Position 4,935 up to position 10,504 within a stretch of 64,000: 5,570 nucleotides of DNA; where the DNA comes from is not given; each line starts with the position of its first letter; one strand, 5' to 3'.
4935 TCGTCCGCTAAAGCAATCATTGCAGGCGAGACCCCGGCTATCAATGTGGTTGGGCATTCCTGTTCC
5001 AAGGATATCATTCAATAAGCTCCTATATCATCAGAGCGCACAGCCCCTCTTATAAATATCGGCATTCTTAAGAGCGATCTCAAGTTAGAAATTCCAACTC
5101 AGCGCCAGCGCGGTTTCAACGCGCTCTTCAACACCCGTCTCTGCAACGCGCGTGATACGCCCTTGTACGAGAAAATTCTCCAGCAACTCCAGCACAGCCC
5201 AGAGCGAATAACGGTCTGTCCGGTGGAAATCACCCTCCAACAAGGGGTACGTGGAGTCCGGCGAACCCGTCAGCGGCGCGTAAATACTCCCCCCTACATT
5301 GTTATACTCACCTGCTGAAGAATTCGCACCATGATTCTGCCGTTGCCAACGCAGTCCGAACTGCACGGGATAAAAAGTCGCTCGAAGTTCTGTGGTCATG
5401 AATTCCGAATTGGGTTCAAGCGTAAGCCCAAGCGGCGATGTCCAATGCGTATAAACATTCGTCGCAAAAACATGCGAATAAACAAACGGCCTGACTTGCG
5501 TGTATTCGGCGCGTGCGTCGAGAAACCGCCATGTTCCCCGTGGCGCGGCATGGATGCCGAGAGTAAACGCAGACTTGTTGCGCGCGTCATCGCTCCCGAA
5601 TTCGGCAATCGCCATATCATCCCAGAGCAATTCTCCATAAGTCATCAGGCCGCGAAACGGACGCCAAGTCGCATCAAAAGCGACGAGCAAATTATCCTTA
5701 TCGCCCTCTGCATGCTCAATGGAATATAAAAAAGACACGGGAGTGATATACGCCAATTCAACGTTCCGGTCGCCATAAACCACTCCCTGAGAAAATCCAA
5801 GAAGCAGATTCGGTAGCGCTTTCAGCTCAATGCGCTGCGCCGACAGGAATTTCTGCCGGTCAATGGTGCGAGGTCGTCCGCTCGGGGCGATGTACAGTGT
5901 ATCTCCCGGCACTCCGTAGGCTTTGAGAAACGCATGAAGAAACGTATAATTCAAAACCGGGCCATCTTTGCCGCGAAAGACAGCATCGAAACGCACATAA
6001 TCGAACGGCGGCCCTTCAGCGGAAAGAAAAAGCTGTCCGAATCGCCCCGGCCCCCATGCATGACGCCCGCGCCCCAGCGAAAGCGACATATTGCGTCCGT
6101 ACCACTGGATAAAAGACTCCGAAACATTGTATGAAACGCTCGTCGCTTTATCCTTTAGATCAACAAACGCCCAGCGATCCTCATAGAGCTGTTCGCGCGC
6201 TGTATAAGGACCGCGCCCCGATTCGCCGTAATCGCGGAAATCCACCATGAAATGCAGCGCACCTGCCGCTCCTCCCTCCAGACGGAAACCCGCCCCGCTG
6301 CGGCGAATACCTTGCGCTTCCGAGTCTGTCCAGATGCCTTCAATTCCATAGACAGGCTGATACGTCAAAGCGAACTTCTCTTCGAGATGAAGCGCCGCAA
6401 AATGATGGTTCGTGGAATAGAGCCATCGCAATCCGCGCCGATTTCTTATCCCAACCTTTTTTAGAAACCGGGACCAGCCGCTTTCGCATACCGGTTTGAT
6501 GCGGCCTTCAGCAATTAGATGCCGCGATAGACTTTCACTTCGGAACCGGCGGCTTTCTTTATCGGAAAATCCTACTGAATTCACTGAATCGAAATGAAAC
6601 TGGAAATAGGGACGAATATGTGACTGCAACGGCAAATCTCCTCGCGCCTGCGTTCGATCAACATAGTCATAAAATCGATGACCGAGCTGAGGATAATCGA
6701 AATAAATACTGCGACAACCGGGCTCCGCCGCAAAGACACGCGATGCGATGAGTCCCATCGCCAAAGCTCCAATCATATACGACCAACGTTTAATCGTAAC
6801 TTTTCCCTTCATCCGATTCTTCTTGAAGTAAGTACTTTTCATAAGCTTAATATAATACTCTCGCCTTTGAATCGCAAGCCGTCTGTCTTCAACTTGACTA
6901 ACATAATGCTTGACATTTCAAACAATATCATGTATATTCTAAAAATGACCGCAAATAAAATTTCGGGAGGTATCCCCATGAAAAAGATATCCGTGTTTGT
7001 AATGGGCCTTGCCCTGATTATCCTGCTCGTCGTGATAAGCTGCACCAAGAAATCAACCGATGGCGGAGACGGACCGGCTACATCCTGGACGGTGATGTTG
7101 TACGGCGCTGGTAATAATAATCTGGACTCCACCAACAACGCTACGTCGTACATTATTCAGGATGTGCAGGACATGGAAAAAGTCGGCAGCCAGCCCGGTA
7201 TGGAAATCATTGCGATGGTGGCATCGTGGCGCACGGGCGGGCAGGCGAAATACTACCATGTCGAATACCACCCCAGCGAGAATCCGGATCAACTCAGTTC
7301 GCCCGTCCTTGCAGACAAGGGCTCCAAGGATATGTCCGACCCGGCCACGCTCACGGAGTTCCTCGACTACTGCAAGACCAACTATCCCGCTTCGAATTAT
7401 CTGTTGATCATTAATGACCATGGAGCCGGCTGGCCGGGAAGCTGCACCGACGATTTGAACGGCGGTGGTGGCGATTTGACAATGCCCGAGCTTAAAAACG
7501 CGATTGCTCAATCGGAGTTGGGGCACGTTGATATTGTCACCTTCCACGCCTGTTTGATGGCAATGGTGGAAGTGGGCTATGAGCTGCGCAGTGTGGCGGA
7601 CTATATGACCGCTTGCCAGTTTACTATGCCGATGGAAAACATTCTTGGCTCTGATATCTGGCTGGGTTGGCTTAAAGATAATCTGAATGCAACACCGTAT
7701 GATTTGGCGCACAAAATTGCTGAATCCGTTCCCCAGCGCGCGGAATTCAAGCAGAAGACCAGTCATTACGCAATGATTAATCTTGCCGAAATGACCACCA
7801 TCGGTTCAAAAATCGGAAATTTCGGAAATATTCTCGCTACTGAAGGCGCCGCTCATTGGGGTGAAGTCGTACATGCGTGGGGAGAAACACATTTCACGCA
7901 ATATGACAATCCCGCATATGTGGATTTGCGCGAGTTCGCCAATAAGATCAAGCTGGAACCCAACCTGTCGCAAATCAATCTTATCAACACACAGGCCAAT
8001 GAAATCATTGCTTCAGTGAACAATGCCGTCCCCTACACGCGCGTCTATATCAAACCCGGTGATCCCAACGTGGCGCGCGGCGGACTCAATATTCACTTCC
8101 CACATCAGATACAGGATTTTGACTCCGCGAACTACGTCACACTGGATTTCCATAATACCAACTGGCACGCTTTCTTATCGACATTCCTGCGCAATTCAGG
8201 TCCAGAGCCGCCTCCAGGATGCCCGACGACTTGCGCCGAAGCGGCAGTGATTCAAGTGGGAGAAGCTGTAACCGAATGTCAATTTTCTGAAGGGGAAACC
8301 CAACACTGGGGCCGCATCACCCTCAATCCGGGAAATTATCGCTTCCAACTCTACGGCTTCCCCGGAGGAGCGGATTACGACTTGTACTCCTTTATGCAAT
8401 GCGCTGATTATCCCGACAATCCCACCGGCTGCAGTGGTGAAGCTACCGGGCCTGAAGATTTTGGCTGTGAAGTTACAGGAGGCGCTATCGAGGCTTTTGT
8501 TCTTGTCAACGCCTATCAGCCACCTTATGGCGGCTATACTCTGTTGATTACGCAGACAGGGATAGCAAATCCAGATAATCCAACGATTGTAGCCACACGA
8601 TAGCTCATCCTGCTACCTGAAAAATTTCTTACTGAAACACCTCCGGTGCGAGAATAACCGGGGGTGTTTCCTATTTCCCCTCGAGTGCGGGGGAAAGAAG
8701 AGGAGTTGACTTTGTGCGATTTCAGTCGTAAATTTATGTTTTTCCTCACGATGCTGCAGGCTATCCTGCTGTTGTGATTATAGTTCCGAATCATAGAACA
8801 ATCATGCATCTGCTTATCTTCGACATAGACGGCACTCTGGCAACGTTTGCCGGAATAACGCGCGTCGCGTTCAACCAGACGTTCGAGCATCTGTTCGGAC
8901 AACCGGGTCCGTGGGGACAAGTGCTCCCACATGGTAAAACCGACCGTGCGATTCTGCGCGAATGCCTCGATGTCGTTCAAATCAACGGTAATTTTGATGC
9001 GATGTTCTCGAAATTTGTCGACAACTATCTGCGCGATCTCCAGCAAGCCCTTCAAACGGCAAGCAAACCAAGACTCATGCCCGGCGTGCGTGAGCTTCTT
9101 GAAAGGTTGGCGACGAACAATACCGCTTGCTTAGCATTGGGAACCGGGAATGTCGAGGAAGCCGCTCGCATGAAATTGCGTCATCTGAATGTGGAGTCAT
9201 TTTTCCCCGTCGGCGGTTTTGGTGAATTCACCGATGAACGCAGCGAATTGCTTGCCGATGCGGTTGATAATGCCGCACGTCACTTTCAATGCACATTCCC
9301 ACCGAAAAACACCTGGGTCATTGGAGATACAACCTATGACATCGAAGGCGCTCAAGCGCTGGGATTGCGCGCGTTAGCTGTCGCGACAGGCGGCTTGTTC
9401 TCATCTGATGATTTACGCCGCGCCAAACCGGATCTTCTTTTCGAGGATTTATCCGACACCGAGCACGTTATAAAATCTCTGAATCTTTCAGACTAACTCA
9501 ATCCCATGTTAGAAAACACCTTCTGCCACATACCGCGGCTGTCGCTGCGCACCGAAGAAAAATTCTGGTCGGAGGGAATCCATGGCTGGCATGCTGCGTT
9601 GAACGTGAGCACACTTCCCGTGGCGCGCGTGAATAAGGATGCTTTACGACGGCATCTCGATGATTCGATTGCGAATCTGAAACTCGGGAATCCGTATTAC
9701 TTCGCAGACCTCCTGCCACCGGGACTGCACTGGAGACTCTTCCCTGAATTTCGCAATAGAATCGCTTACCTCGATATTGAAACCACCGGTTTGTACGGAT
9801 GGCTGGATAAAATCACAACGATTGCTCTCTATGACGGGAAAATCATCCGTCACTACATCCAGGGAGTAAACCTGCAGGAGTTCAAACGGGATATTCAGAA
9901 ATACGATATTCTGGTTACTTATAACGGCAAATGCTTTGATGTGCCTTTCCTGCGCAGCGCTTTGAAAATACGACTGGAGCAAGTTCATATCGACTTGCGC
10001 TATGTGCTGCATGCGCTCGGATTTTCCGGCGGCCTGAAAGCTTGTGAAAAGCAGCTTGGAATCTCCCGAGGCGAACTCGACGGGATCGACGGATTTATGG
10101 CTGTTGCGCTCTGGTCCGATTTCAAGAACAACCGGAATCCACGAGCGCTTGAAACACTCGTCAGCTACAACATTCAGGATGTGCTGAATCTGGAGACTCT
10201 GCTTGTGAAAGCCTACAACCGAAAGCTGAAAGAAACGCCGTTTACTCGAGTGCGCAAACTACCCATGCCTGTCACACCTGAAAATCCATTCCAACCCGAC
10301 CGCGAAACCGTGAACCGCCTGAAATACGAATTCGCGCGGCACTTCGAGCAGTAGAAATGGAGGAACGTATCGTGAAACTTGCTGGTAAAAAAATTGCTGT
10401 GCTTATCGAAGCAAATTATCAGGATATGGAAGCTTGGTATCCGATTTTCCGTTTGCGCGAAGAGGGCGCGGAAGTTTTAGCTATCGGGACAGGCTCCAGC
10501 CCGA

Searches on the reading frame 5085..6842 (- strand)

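Call 32: search_protein_families(library=pfam, proteins=[window:5085-6842:-], max_evalue=0.00001)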
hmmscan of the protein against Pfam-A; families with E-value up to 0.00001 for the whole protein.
window:5085-6842:- (585 aa): 1 family
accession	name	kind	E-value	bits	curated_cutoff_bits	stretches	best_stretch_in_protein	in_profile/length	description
PF14052.12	Caps_assemb_Wzi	-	1.1e-12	48.2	30.1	1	231-505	60-339/392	Capsule assembly protein Wzi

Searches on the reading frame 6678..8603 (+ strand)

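Call 32: search_protein_families(library=pfam, proteins=[window:6678-8603:+], max_evalue=0.00001)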
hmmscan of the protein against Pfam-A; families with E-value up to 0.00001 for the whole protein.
window:6678-8603:+ (641 aa): 1 family
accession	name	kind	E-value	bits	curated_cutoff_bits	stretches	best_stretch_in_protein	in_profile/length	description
PF03415.19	Peptidase_C11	-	2.4e-29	103.5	25.8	1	151-490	5-344/359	Clostripain family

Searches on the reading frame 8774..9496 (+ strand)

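Call 32: search_protein_families(library=pfam, proteins=[window:8774-9496:+], max_evalue=0.00001)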
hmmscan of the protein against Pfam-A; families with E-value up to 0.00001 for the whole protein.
window:8774-9496:+ (240 aa): 4 families
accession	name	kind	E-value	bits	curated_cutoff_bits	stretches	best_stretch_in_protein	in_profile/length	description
PF13419.12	HAD_2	-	6.4e-17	62.7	23.8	1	14-203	1-178/178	Haloacid dehalogenase-like hydrolase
PF00702.32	Hydrolase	-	4.2e-16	60.3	26.4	1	12-197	2-191/191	haloacid dehalogenase-like hydrolase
PF13242.12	Hydrolase_like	-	1.8e-11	44.2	22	1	164-228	10-74/75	HAD-hyrolase-like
PF12710.13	HAD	-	3e-10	41.3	27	1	15-193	2-188/189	haloacid dehalogenase-like hydrolase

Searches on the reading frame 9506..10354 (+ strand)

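Call 32: search_protein_families(library=pfam, proteins=[window:9506-10354:+], max_evalue=0.00001)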
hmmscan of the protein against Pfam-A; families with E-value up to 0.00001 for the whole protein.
window:9506-10354:+ (282 aa): 1 family
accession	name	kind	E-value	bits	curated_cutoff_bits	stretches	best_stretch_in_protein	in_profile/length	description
PF13482.12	RNase_H_2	-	1.1e-38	133.2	22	1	87-236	1-164/165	RNase_H superfamily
